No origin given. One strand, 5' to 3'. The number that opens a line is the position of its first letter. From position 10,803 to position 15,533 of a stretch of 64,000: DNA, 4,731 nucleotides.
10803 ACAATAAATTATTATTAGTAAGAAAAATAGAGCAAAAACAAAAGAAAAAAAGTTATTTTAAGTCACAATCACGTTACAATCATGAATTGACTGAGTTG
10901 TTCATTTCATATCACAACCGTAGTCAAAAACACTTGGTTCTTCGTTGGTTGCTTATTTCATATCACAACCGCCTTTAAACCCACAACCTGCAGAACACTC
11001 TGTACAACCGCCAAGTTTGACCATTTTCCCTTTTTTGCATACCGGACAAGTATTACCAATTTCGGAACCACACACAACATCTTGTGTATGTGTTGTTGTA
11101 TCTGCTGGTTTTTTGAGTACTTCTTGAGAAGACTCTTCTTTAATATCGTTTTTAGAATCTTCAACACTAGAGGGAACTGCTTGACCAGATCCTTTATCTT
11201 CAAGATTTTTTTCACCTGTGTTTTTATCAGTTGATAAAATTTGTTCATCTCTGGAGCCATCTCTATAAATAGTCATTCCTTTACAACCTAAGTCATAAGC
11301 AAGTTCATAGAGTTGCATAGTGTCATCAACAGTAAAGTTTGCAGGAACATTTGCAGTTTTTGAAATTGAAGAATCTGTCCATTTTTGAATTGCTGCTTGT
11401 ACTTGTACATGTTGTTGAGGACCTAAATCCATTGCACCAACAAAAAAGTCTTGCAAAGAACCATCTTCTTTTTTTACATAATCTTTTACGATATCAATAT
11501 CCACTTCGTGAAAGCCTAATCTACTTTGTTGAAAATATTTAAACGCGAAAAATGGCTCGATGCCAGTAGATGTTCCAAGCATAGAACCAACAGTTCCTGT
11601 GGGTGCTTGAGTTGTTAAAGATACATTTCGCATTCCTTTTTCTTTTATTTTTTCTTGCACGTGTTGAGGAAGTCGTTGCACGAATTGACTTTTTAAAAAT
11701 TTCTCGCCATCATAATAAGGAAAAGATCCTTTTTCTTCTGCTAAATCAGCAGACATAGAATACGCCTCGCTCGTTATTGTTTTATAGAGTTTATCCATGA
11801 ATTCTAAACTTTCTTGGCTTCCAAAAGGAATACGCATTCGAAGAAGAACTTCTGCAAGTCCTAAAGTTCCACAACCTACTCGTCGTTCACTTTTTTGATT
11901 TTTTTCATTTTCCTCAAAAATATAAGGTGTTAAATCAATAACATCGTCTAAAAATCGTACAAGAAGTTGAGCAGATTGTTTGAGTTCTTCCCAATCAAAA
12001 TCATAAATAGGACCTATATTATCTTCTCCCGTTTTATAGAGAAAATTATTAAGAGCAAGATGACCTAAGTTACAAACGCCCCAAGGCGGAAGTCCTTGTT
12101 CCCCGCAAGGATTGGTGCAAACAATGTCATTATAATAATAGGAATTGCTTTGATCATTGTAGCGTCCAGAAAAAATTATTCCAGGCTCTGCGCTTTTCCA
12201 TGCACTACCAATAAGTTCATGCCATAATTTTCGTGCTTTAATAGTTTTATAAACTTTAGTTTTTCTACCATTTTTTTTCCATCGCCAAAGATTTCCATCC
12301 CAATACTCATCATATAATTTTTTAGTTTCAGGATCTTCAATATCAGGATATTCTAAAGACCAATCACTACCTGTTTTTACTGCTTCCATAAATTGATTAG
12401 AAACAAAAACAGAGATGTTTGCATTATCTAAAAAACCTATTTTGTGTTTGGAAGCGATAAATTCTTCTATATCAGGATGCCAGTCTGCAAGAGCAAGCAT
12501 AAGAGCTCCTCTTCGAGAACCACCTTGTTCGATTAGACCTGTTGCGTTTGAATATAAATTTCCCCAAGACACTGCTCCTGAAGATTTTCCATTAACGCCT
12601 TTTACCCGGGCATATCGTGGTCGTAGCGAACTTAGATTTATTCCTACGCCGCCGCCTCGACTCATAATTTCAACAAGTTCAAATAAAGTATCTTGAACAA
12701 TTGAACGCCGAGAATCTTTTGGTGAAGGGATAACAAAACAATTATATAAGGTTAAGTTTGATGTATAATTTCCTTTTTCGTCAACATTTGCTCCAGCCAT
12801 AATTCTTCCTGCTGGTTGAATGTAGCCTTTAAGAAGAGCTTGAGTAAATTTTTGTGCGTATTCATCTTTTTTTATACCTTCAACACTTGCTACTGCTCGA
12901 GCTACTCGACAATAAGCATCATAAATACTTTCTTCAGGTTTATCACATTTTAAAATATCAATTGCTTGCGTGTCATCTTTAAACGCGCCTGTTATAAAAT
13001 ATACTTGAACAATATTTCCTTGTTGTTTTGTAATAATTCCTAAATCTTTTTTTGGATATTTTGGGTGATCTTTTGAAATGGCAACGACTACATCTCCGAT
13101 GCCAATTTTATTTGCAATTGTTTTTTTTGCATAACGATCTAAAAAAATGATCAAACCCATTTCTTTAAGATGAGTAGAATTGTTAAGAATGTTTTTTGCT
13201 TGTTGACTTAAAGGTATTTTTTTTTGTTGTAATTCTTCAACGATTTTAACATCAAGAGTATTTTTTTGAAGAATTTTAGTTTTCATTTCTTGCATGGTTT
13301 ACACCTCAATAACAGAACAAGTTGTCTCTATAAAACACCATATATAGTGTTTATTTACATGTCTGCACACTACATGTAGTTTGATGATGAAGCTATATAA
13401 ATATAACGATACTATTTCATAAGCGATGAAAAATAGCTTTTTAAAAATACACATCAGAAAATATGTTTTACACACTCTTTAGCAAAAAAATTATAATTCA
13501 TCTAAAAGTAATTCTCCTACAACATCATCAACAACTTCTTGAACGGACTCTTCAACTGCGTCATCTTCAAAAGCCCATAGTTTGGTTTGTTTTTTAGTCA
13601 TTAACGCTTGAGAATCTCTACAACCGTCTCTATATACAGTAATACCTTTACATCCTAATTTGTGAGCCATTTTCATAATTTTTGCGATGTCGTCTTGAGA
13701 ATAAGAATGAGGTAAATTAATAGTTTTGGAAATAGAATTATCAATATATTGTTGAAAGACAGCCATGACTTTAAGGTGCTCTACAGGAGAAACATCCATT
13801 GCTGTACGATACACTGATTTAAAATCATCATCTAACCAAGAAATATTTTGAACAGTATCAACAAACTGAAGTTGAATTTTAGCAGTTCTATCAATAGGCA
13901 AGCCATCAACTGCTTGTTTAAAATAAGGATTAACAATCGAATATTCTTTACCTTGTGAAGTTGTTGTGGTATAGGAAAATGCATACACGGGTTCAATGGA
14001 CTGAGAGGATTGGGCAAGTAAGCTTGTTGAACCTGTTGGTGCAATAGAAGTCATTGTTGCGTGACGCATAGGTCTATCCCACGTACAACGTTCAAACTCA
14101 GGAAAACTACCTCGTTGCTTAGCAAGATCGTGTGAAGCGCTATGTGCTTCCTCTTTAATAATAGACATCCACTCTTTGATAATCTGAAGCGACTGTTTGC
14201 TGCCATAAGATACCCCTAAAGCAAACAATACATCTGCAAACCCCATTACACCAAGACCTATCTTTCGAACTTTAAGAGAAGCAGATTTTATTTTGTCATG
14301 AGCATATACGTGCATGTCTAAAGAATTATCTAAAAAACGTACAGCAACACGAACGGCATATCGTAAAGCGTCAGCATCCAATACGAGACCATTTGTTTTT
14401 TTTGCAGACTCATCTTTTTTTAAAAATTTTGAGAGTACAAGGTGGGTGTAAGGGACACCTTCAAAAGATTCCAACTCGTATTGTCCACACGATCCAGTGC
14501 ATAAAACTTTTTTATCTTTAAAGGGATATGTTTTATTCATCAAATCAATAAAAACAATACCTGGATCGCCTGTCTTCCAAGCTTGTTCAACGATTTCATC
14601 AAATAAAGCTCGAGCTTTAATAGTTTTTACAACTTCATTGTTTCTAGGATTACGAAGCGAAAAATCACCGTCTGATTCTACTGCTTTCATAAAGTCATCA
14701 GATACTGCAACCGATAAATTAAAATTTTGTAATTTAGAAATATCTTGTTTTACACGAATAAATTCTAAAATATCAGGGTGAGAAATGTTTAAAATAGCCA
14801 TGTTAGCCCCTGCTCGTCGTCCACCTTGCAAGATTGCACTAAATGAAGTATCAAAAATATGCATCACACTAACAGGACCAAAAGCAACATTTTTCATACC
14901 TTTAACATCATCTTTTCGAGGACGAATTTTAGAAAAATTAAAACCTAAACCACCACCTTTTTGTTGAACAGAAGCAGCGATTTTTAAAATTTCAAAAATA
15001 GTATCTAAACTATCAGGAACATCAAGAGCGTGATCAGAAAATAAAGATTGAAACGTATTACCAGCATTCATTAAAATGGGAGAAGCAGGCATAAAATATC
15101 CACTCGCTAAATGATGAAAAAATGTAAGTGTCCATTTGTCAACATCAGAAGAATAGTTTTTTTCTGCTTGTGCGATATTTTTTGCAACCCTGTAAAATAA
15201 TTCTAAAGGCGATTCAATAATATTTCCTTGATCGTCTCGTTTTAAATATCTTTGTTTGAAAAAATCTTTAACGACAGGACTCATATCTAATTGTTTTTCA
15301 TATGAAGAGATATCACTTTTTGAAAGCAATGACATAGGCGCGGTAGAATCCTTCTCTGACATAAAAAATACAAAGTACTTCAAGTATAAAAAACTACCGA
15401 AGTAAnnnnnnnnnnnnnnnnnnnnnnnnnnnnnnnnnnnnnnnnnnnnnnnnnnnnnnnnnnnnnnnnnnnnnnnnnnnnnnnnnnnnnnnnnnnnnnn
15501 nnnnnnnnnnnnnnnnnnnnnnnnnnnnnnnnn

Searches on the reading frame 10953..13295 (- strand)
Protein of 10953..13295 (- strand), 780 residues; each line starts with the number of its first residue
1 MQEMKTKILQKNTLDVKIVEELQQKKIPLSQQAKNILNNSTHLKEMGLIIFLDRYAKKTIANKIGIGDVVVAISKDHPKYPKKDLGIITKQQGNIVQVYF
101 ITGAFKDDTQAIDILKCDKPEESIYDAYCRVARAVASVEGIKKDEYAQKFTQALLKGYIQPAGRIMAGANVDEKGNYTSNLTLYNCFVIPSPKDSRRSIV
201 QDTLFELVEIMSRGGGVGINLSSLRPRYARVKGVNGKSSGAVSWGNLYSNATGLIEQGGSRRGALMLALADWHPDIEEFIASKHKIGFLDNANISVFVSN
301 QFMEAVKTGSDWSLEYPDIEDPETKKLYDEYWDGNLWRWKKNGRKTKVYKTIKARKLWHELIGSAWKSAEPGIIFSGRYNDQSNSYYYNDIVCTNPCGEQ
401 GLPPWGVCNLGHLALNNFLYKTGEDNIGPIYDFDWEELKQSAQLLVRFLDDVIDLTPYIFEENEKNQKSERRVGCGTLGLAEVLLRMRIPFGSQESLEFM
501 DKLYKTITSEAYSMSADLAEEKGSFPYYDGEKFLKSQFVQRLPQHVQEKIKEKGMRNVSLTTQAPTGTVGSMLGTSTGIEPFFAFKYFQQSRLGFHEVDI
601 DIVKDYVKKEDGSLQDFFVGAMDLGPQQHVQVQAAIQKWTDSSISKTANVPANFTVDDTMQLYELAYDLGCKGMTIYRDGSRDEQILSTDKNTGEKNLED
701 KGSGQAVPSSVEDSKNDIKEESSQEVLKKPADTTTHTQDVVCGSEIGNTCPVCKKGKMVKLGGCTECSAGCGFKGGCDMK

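Call 20: search_protein_families(library=pfam, proteins=[window:10953-13295:-], max_evalue=0.001)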
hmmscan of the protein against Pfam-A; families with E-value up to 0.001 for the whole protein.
window:10953-13295:- (780 aa): 2 families
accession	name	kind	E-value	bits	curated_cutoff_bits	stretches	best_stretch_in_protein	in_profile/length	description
PF02867.20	Ribonuc_red_lgC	-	6.1e-117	391.8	23.9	1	185-677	2-523/523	Ribonucleotide reductase, barrel domain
PF00317.26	Ribonuc_red_lgN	-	3.7e-08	33.8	28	1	119-170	22-73/77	Ribonucleotide reductase, all-alpha domain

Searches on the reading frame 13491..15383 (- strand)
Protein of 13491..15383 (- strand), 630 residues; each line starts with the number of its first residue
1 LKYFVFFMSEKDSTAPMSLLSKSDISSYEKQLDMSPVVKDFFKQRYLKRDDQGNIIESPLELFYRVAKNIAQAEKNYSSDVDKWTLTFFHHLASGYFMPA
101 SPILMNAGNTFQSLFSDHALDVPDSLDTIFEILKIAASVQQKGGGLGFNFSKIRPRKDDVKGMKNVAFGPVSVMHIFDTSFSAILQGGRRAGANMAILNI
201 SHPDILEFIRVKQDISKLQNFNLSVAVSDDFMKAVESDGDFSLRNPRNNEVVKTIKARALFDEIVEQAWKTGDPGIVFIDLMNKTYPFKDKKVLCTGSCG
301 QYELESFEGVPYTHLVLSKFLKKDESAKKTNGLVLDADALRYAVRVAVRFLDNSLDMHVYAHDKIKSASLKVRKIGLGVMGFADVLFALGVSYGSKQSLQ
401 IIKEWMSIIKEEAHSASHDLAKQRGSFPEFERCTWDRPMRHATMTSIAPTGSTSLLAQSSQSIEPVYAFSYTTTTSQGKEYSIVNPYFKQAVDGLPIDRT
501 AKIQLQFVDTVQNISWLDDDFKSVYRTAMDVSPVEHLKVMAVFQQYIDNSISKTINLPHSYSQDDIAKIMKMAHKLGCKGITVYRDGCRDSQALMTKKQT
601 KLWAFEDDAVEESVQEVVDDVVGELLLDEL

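Call 20: search_protein_families(library=pfam, proteins=[window:13491-15383:-], max_evalue=0.001)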
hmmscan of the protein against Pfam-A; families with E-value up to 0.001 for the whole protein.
window:13491-15383:- (630 aa): 2 families
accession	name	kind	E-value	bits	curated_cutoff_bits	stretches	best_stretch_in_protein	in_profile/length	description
PF02867.20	Ribonuc_red_lgC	-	8.3e-112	374.9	23.9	2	120-437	6-346/523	Ribonucleotide reductase, barrel domain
PF00317.26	Ribonuc_red_lgN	-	1.2e-20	73.8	28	1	41-110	10-75/77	Ribonucleotide reductase, all-alpha domain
